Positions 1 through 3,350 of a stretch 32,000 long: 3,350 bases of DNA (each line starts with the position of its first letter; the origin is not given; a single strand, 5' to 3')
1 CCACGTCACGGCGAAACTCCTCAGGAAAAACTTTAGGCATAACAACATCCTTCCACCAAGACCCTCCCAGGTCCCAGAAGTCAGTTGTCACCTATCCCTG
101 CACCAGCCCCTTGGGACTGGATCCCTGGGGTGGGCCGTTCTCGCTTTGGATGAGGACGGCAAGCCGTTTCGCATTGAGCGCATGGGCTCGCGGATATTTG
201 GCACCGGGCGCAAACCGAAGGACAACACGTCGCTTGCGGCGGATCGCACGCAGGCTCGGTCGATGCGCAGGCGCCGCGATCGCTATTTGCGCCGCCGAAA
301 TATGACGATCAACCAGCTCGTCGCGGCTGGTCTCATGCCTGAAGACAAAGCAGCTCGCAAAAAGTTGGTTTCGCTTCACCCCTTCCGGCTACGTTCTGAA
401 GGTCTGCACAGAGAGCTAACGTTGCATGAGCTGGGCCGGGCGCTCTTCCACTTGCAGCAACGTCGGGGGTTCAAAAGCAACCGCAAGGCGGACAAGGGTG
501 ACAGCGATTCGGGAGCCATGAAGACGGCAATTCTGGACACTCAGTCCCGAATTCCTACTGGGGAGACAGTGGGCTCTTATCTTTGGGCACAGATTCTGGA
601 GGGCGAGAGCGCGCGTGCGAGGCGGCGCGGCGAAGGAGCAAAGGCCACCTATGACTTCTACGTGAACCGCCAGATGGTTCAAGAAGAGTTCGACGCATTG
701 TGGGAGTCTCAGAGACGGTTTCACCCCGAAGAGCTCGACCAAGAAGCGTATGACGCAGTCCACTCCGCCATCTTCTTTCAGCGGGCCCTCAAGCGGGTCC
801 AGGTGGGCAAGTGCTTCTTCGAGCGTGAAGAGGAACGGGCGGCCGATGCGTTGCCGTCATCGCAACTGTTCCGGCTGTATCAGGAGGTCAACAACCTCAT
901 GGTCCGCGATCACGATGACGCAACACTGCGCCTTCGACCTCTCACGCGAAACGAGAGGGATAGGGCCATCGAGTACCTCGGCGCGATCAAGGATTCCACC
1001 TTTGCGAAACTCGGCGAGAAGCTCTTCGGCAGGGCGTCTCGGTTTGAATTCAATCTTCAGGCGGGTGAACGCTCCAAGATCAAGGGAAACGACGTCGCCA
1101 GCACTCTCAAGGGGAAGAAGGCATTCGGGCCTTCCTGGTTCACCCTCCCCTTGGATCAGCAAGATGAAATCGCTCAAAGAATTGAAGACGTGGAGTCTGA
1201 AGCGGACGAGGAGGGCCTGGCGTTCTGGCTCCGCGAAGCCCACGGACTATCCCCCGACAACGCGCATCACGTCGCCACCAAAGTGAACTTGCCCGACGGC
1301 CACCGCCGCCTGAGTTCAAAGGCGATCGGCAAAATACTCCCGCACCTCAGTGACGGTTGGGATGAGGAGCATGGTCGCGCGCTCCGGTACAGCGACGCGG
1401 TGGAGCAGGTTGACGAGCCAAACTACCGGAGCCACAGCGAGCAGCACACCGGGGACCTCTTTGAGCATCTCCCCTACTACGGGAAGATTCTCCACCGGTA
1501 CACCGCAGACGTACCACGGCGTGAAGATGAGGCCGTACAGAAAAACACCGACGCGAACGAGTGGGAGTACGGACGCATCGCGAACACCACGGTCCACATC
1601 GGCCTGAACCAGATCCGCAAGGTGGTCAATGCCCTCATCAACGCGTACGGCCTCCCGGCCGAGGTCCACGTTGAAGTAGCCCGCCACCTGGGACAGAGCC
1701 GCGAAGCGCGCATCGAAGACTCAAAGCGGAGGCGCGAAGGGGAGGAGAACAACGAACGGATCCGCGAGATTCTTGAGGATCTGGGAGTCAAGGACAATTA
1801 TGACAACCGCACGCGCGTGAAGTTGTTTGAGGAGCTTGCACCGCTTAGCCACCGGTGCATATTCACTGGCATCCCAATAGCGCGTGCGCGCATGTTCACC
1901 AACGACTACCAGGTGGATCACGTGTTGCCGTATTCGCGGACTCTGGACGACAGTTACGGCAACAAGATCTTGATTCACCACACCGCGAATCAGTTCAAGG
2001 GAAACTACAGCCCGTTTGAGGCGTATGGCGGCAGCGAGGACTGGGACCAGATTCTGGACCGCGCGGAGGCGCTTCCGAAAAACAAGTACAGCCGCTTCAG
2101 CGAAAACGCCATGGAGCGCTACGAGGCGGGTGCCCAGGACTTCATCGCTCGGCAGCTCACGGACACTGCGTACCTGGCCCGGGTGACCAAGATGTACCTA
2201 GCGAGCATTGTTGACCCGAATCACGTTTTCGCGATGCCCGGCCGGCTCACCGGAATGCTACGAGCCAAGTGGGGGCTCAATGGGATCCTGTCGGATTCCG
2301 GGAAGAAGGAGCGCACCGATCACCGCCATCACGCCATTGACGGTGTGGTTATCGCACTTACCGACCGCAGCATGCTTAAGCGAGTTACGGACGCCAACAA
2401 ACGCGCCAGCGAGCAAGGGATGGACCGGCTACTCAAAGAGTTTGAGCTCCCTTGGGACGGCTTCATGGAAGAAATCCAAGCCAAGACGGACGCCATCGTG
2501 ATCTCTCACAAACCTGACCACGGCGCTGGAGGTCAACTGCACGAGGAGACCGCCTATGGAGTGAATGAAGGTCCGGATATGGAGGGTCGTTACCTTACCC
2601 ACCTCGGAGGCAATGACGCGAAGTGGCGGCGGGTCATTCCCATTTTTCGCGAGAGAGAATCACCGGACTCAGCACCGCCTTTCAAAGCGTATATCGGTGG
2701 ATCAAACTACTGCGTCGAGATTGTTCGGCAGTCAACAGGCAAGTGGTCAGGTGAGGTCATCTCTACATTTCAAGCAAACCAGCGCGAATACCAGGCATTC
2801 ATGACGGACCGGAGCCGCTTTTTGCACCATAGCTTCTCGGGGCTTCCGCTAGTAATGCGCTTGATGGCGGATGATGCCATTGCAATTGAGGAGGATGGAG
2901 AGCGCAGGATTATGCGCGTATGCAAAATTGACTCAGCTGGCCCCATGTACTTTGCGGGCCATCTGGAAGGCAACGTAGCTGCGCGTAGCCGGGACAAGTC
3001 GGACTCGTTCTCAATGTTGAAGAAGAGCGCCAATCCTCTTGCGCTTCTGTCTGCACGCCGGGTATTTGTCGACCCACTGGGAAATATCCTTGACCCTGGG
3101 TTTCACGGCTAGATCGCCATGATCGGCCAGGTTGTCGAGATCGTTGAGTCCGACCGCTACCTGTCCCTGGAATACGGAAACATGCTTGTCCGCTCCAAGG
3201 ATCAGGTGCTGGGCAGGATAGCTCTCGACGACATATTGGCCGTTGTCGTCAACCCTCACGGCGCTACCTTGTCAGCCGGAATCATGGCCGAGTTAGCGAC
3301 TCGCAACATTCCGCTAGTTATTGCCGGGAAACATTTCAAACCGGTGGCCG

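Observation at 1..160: cas9 5' end abuts an IS3 terminus; the RuvC-I motif is present but lacks the catalytic Asp and a start codon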

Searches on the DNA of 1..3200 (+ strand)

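Call 13: search_dna_similar(query=window:1-3200:+, collection=plasmids, mode=near)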
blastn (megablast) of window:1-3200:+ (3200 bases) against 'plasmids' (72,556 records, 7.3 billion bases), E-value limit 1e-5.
No match.
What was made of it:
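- Tried and rejected: Megablast against plasmids found nothing (call 13).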

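Call 17: search_dna_similar(query=window:1-110:+, collection=plasmids, mode=distant, max_evalue=1)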
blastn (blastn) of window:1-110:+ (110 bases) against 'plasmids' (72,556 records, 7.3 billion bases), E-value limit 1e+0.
Records with a match: 61; places in all: 74; records where one place covers at least 80% of the query: 14.
Best place of each record, by identity: 90-95% 9; 80-90% 13; 60-80% 39.
By first word of the organism name: Rhodococcus 27; Streptomyces 13; Mycobacterium 7; Arthrobacter 3; Micrococcus 2; Pseudarthrobacter 2; Frondihabitans 1; Gordonia 1; Corynebacterium 1; Dietzia 1; and 3 more.
By predicted mobility (MOB-suite, as given by PLSDB): non-mobilizable 27; mobilizable 26; conjugative 8.
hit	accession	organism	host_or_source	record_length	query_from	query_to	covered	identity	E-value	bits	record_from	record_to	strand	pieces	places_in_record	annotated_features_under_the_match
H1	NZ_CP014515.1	Frondihabitans sp. PAMC 28766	Himantormia,single cell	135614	4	110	97%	71.6%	5e-4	51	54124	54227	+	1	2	IS3 family transposase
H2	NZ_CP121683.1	Streptomyces cathayae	microorganism,rhizosphere soil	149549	3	110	98%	69.7%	9e-1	40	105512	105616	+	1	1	hypothetical protein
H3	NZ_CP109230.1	Streptomyces anthocyanicus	-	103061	3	110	98%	69.7%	9e-1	40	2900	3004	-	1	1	none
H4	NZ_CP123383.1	Gordonia sp. SMJS1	Pure culture,sediment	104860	4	110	97%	69.1%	9e-1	39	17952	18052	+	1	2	transposase | IS3 family transposase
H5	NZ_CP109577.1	Streptomyces sp. NBC_01369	-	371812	13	110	89%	73.7%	4e-5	54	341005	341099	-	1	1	hypothetical protein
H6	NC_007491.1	Rhodococcus erythropolis PR4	seawater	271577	11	110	91%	72.1%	2e-3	49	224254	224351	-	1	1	transposase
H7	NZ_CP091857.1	Rhodococcus erythropolis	-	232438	11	110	91%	72.1%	2e-3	49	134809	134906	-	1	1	transposase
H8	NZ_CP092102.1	Rhodococcus qingshengii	soil,petroleum-contaminated soil, ...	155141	11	110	91%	72.1%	2e-3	49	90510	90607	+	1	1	transposase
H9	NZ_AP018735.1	Rhodococcus erythropolis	-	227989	11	110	91%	72.1%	2e-3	49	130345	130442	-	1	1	transposase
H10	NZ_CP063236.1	Rhodococcus qingshengii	soil,Saratov Oil Refinery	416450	11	110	91%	72.1%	2e-3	49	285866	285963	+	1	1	transposase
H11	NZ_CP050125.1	Rhodococcus erythropolis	pure culture,petroleum-contaminated soil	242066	11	110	91%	72.1%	2e-3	49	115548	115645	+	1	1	transposase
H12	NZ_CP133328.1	Rhodococcus sp. DN22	whole organism,soil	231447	11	110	91%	72.1%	2e-3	49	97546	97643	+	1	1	transposase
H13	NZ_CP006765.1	Corynebacterium doosanense CAU 212 = DSM 45436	Yeongdeuk-gun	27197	11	110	91%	71.8%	6e-3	47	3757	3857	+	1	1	none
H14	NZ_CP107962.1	Streptomyces sp. NBC_00376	-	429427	11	110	91%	70.3%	9e-1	39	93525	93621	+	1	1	transposase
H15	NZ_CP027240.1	Dietzia sp. oral taxon 368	Homo sapiens,pure culture,Tooth root ...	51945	33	110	71%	72.6%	3e-1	42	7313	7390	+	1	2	IS3 family transposase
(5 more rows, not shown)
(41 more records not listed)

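Call 18: search_dna_similar(query=window:1-200:+, collection=plasmids, mode=distant, max_evalue=0.01, max_rows=30)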
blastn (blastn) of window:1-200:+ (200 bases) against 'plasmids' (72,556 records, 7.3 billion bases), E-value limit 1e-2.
Records with a match: 28; places in all: 29; records where one place covers at least 80% of the query: 0.
Best place of each record, by identity: 90-95% 5; 80-90% 12; 60-80% 11.
By first word of the organism name: Rhodococcus 10; Mycobacterium 6; Streptomyces 4; Micrococcus 2; Arthrobacter 2; Pseudarthrobacter 2; Frondihabitans 1; Nocardioides 1.
By predicted mobility (MOB-suite, as given by PLSDB): mobilizable 12; non-mobilizable 12; conjugative 4.
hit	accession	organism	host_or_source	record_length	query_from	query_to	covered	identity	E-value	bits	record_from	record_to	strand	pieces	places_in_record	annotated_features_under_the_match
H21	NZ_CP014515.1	Frondihabitans sp. PAMC 28766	Himantormia,single cell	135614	4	110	54%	71.6%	1e-3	51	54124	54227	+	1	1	IS3 family transposase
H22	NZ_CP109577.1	Streptomyces sp. NBC_01369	-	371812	13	111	50%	74.0%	3e-5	55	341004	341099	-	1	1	hypothetical protein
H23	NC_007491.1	Rhodococcus erythropolis PR4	seawater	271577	11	110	50%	72.1%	4e-3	49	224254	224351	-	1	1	transposase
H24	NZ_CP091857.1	Rhodococcus erythropolis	-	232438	11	110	50%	72.1%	4e-3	49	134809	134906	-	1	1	transposase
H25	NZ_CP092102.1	Rhodococcus qingshengii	soil,petroleum-contaminated soil, ...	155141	11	110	50%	72.1%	4e-3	49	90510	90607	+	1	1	transposase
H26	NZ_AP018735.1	Rhodococcus erythropolis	-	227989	11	110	50%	72.1%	4e-3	49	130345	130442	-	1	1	transposase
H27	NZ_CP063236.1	Rhodococcus qingshengii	soil,Saratov Oil Refinery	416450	11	110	50%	72.1%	4e-3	49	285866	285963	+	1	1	transposase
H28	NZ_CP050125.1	Rhodococcus erythropolis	pure culture,petroleum-contaminated soil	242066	11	110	50%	72.1%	4e-3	49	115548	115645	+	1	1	transposase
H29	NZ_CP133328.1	Rhodococcus sp. DN22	whole organism,soil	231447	11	110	50%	72.1%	4e-3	49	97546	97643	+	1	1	transposase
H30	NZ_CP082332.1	Micrococcus luteus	indoor air LB agar isolate,indoor air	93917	46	113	34%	81.2%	7e-6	57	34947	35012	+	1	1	none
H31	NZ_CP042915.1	Rhodococcus qingshengii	Eruca vesicaria subsp. sativa,whole ...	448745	45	115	36%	77.5%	1e-3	50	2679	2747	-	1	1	hypothetical protein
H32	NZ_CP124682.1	Nocardioides sp. QY071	pure culture,livestock manure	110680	45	113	35%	78.6%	1e-3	50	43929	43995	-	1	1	none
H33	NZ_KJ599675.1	Micrococcus sp. A7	-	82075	46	110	33%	80.3%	3e-4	52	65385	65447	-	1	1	none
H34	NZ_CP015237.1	Rhodococcus fascians D188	Chrysanthemum x morifolium,Culture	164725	3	57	28%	83.9%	7e-6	58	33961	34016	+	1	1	none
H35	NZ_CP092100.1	Rhodococcus qingshengii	soil,petroleum-contaminated soil, ...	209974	1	57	28%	80.7%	9e-5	55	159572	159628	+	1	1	IS3 family transposase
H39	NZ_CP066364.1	Pseudarthrobacter defluvii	cell culture,sediment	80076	3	57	28%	80.4%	4e-3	49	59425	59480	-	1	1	IS3 family transposase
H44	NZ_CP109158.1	Streptomyces sp. NBC_01732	-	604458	80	111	16%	93.8%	1e-3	50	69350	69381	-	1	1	none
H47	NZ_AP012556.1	Mycobacterium avium subsp. hominissuis TH135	-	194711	81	111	16%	93.5%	4e-3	48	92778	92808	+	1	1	none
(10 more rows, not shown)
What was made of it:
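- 1..110 (-): Left (orfA-proximal) end of an IS3-family insertion sequence; the rest of the element lies left of the window. blastn to actinobacterial IS3-family elements covers nt 1-110/115 (calls 17, 18).
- On IS3 family insertion sequence: At DNA level, nt 1-57 are 80-84% identical to the 5' ends of annotated IS3 transposase genes (call 18).
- nt 1-110 are IS3-family DNA. blastn hits to Rhodococcus, Frondihabitans, Micrococcus, Streptomyces and Mycobacterium IS3 elements stop at nt 110-115 (calls 17, 18).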

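Call 19: get_annotated_region(hit=H30, flank=2000)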
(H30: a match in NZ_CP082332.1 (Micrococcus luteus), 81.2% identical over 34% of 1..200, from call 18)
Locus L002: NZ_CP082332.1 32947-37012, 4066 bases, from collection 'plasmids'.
description: Micrococcus luteus strain CW.Ay plasmid pCW.Ay, complete sequence
organism: Micrococcus luteus (NCBI taxid 1270)
taxonomy: Bacteria; Actinomycetota; Actinomycetes; Micrococcales; Micrococcaceae; Micrococcus; Micrococcus luteus
host: -; source: indoor air LB agar isolate,indoor air; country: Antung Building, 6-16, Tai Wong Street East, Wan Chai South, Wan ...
typing (MOB-suite, as given by PLSDB): non-mobilizable; replicon rep_cluster_635
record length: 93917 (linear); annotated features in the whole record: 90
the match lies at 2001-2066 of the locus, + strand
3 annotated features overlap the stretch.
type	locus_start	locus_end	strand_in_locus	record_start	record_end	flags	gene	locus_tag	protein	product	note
CDS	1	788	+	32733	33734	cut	-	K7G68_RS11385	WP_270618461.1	alpha/beta hydrolase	-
CDS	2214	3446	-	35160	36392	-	-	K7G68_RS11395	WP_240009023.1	MFS transporter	GO:0055085 - transmembrane transport [Evidence IEA]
CDS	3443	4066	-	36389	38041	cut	-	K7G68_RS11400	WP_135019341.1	ABC-F family ATP-binding cassette domain-containing protein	-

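Call 20: get_annotated_region(hit=H44, flank=2000)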
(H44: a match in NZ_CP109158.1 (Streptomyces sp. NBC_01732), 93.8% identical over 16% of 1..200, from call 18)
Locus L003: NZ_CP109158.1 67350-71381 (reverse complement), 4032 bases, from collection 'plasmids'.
description: Streptomyces sp. NBC_01732 plasmid unnamed1, complete sequence
organism: Streptomyces sp. NBC_01732 (NCBI taxid 2975926)
taxonomy: Bacteria; Actinomycetota; Actinomycetes; Kitasatosporales; Streptomycetaceae; Streptomyces; Streptomyces sp. NBC 01732
host: -; source: -; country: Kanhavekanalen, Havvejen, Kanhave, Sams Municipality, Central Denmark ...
typing (MOB-suite, as given by PLSDB): non-mobilizable
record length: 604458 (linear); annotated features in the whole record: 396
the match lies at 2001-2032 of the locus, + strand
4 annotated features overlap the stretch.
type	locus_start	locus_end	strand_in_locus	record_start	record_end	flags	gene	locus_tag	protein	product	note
CDS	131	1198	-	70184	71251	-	-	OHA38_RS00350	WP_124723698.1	bile acid:sodium symporter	-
CDS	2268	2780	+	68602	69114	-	-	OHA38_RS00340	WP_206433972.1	tetratricopeptide repeat protein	-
CDS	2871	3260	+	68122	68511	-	-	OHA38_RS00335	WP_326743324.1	hypothetical protein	-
CDS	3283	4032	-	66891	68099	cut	-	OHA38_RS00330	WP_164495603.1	IS110 family transposase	-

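Call 21: get_annotated_region(hit=H22, flank=2000)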
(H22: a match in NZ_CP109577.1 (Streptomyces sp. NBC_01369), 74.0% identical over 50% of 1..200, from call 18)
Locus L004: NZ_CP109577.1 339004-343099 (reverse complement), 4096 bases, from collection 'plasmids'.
description: Streptomyces sp. NBC_01369 plasmid unnamed2, complete sequence
organism: Streptomyces sp. NBC_01369 (NCBI taxid 2903842)
taxonomy: Bacteria; Actinomycetota; Actinomycetes; Kitasatosporales; Streptomycetaceae; Streptomyces; Streptomyces sp. NBC 01369
host: -; source: -; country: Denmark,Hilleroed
typing (MOB-suite, as given by PLSDB): non-mobilizable; replicon rep_cluster_1879
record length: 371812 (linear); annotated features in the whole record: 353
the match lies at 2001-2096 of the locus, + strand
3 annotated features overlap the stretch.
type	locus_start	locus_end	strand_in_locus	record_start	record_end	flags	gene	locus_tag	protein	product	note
CDS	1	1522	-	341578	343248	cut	-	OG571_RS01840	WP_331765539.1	ISAzo13 family transposase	-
CDS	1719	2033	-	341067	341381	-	-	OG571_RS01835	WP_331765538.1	hypothetical protein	-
CDS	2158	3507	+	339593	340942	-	-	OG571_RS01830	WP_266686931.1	IS630 family transposase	-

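Call 22: get_annotated_region(hit=H21, flank=2500)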
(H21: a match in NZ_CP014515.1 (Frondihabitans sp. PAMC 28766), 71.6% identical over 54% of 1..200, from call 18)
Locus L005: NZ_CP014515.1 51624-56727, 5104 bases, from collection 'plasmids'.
description: Frondihabitans sp. PAMC 28766 strain SR6 plasmid 2, complete sequence
organism: Frondihabitans sp. PAMC 28766 (NCBI taxid 1795630)
taxonomy: Bacteria; Actinomycetota; Actinomycetes; Micrococcales; Microbacteriaceae; Frondihabitans; Frondihabitans sp. PAMC 28766
host: -; source: Himantormia,single cell; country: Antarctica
typing (MOB-suite, as given by PLSDB): mobilizable; replicon rep_cluster_1547; relaxase MOBF
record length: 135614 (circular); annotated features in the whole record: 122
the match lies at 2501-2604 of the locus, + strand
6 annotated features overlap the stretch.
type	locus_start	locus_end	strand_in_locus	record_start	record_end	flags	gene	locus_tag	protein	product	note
CDS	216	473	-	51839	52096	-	-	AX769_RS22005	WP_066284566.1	single-stranded DNA-binding protein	-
CDS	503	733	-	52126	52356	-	-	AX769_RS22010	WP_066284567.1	glutaredoxin domain-containing protein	-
CDS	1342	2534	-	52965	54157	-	-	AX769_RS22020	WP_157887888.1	IS3 family transposase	-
CDS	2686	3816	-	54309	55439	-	-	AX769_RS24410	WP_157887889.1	hypothetical protein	-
CDS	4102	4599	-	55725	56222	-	-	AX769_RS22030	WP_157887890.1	hypothetical protein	-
CDS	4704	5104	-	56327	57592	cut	-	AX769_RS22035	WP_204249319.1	IS110 family transposase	-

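Call 23: get_annotated_region(hit=H23, flank=2500)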
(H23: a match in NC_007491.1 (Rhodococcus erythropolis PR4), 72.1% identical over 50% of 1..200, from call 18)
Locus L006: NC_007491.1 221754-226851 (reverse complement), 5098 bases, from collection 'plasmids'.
description: Rhodococcus erythropolis PR4 plasmid pREL1, complete sequence
organism: Rhodococcus erythropolis PR4 (NCBI taxid 234621)
taxonomy: Bacteria; Actinomycetota; Actinomycetes; Mycobacteriales; Nocardiaceae; Rhodococcus; Rhodococcus erythropolis; Rhodococcus erythropolis PR4
host: -; source: seawater; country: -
typing (MOB-suite, as given by PLSDB): mobilizable; relaxase MOBP
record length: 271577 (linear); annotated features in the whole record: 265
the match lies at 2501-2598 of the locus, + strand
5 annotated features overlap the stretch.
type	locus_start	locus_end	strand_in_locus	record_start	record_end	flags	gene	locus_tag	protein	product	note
CDS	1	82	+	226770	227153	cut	-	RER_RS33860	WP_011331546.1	IS30 family transposase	-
CDS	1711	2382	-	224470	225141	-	-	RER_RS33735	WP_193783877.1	hypothetical protein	-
CDS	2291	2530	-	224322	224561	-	-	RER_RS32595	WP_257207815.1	transposase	GO:0006313 - DNA transposition [Evidence IEA]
CDS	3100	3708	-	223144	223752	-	-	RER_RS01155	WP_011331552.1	TetR family transcriptional regulator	-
CDS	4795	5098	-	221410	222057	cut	-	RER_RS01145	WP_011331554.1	TetR/AcrR family transcriptional regulator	GO:0006355 - regulation of DNA-templated transcription [Evidence IEA]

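Call 24: get_annotated_region(hit=H47, flank=2500)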
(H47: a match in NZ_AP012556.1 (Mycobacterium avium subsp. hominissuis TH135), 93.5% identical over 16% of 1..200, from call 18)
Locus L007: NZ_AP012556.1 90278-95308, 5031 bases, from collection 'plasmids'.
description: Mycobacterium avium subsp. hominissuis TH135 plasmid pMAH135, complete sequence
organism: Mycobacterium avium subsp. hominissuis TH135 (NCBI taxid 1229671)
taxonomy: Bacteria; Actinomycetota; Actinomycetes; Mycobacteriales; Mycobacteriaceae; Mycobacterium; Mycobacterium avium; Mycobacterium avium subsp. hominissuis TH135
host: -; source: -; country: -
typing (MOB-suite, as given by PLSDB): mobilizable; relaxase MOBF
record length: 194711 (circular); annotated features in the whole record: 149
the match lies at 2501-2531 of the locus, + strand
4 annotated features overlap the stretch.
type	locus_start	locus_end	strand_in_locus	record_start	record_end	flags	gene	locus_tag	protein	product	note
CDS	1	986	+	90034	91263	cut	-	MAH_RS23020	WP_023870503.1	Ig-like domain-containing protein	-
CDS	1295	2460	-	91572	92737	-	-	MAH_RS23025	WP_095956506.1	IS3 family transposase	-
CDS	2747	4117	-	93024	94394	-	-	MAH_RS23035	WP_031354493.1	PPE domain-containing protein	-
CDS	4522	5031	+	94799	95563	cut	-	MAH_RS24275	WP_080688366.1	YoaK family protein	-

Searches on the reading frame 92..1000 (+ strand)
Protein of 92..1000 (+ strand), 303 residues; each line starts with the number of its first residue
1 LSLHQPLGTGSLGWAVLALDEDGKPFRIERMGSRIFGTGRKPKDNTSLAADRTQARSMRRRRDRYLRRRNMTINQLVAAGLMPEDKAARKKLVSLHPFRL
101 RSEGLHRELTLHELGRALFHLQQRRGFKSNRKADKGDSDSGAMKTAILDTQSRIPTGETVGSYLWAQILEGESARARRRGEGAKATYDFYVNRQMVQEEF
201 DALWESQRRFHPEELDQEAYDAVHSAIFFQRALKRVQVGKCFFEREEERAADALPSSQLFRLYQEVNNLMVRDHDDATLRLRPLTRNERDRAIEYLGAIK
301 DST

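Call 11: find_related_loci(query=window:92-1000:+, collection=genome_contigs, flank=10000)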
Query window:92-1000:+ (303 aa) in genome_contigs; peptide patterns used: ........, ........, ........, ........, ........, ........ (x = any residue, [..] = any of these).
196 stretches matched a pattern; 1 encode a relative of the query (tblastn E <= 1e-3); 1 distinct loci.
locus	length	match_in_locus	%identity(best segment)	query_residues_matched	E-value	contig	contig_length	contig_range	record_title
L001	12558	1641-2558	42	7-296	3e-50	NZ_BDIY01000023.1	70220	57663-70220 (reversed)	Roseovarius sp. A-2, whole genome shotgun sequence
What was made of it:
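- Tried and rejected: The genome_contigs scan returned only a 42%-identical Roseovarius locus (call 11).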
